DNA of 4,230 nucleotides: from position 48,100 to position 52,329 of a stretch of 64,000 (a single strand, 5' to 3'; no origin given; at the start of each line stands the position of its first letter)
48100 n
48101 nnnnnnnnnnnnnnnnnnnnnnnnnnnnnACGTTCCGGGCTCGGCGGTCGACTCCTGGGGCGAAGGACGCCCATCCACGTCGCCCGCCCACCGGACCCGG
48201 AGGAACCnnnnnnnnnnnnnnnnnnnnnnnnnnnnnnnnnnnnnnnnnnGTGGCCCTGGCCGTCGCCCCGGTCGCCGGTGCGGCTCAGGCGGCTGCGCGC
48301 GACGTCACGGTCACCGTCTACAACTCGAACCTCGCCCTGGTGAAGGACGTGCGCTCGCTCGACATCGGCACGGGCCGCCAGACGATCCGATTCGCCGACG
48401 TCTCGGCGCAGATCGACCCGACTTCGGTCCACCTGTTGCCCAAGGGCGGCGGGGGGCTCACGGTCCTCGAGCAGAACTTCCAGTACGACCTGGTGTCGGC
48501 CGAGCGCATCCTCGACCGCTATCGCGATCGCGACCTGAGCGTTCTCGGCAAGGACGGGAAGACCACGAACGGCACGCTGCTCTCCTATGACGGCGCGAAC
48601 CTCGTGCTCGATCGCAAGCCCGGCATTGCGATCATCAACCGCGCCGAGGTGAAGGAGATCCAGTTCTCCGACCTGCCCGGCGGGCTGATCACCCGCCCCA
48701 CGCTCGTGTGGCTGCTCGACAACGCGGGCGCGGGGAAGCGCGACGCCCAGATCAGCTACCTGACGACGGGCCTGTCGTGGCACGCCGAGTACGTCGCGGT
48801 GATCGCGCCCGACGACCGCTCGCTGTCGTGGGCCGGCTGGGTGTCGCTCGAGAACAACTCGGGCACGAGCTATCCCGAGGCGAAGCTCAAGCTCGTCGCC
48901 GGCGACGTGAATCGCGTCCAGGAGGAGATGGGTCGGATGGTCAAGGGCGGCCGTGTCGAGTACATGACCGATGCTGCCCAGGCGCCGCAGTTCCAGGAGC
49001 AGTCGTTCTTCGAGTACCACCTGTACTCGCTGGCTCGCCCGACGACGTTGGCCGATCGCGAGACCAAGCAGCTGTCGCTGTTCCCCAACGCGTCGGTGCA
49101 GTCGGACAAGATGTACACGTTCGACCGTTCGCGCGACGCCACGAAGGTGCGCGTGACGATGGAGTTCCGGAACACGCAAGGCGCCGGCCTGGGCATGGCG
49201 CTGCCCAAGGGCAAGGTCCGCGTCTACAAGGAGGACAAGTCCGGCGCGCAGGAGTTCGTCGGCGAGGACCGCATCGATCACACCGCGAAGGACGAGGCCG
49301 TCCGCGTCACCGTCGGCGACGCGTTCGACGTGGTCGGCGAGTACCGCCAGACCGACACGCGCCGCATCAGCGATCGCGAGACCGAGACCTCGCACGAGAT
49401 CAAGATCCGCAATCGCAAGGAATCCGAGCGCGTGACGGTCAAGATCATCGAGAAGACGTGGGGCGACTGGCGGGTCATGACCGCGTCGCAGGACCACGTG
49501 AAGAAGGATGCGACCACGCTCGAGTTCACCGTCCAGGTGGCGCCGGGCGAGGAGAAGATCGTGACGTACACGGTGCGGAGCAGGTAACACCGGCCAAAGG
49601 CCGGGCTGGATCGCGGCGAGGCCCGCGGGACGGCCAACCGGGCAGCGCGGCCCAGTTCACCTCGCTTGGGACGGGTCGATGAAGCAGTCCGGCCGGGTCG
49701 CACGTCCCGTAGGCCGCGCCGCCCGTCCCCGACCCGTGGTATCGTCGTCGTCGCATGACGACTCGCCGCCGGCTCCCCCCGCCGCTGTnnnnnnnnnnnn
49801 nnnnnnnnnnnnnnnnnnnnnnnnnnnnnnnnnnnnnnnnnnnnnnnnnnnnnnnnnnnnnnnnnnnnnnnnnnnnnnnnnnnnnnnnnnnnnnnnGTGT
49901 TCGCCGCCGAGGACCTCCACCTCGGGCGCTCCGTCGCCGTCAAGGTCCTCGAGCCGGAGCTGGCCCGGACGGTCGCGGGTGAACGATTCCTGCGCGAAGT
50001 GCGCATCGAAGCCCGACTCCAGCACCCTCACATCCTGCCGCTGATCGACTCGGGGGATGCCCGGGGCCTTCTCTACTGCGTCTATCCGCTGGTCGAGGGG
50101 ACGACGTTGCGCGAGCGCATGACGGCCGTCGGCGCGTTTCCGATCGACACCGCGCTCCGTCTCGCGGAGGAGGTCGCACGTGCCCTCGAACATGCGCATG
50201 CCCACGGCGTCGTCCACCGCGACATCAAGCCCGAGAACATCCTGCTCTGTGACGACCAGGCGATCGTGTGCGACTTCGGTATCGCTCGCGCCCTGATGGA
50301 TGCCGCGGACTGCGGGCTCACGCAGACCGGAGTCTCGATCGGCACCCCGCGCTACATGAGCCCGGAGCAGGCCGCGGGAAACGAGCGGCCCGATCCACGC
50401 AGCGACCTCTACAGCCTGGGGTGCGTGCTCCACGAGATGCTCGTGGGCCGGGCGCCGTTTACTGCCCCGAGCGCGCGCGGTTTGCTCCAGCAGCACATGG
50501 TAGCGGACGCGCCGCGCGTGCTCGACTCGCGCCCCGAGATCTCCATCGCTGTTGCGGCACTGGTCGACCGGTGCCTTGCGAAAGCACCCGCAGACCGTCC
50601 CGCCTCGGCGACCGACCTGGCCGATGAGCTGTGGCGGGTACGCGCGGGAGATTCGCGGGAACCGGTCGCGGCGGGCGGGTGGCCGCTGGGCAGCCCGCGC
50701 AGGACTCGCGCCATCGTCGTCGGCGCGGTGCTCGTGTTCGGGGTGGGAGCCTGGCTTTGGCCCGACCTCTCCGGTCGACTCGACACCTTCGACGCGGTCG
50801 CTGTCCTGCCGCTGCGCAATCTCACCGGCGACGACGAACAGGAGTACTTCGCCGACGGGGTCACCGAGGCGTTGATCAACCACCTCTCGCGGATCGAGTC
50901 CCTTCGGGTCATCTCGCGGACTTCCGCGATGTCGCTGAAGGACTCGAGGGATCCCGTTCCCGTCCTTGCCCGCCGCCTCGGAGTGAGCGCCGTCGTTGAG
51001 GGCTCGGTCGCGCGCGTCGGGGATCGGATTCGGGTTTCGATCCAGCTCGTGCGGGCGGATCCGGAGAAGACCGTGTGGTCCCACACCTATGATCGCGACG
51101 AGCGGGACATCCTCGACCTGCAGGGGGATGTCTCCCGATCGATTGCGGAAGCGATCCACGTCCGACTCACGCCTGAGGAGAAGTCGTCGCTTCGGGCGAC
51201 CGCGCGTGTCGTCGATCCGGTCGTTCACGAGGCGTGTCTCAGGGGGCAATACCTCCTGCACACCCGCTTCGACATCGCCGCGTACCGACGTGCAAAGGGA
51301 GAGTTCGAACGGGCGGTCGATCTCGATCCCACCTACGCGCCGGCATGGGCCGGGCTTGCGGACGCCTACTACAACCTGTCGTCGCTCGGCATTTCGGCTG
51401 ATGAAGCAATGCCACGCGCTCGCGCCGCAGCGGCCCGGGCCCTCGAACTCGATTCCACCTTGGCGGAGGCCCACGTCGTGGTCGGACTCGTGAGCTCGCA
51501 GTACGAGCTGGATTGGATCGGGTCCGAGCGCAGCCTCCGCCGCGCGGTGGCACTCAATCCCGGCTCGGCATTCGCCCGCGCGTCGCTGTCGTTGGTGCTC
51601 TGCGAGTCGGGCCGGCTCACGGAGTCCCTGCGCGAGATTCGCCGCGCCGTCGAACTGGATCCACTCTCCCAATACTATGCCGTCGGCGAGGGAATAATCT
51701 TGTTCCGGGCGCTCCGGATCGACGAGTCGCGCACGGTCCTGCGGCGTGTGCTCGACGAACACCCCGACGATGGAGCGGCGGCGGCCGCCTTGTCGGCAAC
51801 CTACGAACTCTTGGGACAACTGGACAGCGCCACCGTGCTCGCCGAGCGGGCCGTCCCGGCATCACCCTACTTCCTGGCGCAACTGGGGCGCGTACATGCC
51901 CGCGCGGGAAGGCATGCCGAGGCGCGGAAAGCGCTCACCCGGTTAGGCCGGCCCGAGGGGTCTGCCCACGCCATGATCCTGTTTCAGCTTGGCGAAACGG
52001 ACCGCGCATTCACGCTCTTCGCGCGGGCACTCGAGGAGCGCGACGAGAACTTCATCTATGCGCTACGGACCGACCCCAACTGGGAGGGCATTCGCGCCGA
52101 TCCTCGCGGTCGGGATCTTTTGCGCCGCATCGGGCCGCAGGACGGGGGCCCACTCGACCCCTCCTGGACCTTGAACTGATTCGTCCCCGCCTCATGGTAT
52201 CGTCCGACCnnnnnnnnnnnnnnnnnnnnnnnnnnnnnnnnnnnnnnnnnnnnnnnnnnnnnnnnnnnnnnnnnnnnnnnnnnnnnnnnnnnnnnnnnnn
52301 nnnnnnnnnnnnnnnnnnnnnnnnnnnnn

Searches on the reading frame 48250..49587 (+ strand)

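Call 37: search_protein_families(library=pfam, proteins=[window:48250-49587:+], max_evalue=0.001)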
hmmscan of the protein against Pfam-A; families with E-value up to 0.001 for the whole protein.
window:48250-49587:+ (445 aa): 1 family
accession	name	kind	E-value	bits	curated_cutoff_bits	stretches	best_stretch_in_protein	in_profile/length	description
PF13600.11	DUF4140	-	2.9e-05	24.9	27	1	21-79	1-56/98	N-terminal domain of unknown function (DUF4140)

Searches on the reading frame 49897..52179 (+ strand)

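Call 37: search_protein_families(library=pfam, proteins=[window:49897-52179:+], max_evalue=0.001)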
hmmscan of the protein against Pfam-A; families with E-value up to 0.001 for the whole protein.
window:49897-52179:+ (760 aa): 12 families
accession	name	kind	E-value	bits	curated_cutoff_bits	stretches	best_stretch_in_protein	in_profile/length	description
PF00069.31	Pkinase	-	4.8e-43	147.9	31.7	1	9-241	23-257/263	Protein kinase domain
PF07714.23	PK_Tyr_Ser-Thr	-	9.9e-28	97.6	23.1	1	11-236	29-250/258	Protein tyrosine and serine/threonine kinase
PF14559.12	TPR_19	-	9.2e-14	52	25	0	607-655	6-54/68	Tetratricopeptide repeat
PF07719.23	TPR_2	-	3.6e-13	48.9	27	0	658-682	2-26/34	Tetratricopeptide repeat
PF13431.12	TPR_17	-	5.6e-13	48.5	24.4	0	470-494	2-26/34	Tetratricopeptide repeat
PF13414.12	TPR_11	-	1.6e-08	34.5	26.8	0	470-494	17-41/42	TPR repeat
PF13432.12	TPR_16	-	1.8e-08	35.1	32.7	0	598-657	3-62/65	Tetratricopeptide repeat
PF13424.12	TPR_12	-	9e-08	32.6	30.1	0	609-654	27-73/77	Tetratricopeptide repeat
PF13174.12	TPR_6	-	8.8e-07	29.6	26.3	0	602-624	10-32/33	Tetratricopeptide repeat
PF13428.12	TPR_14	-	1.7e-06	28.5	23.5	0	660-683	4-27/44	Tetratricopeptide repeat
PF13181.12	TPR_8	-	2.1e-05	24.8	25.7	0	692-714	8-30/34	Tetratricopeptide repeat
PF00515.34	TPR_1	-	7.9e-05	22.8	27.8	0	692-714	8-30/34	Tetratricopeptide repeat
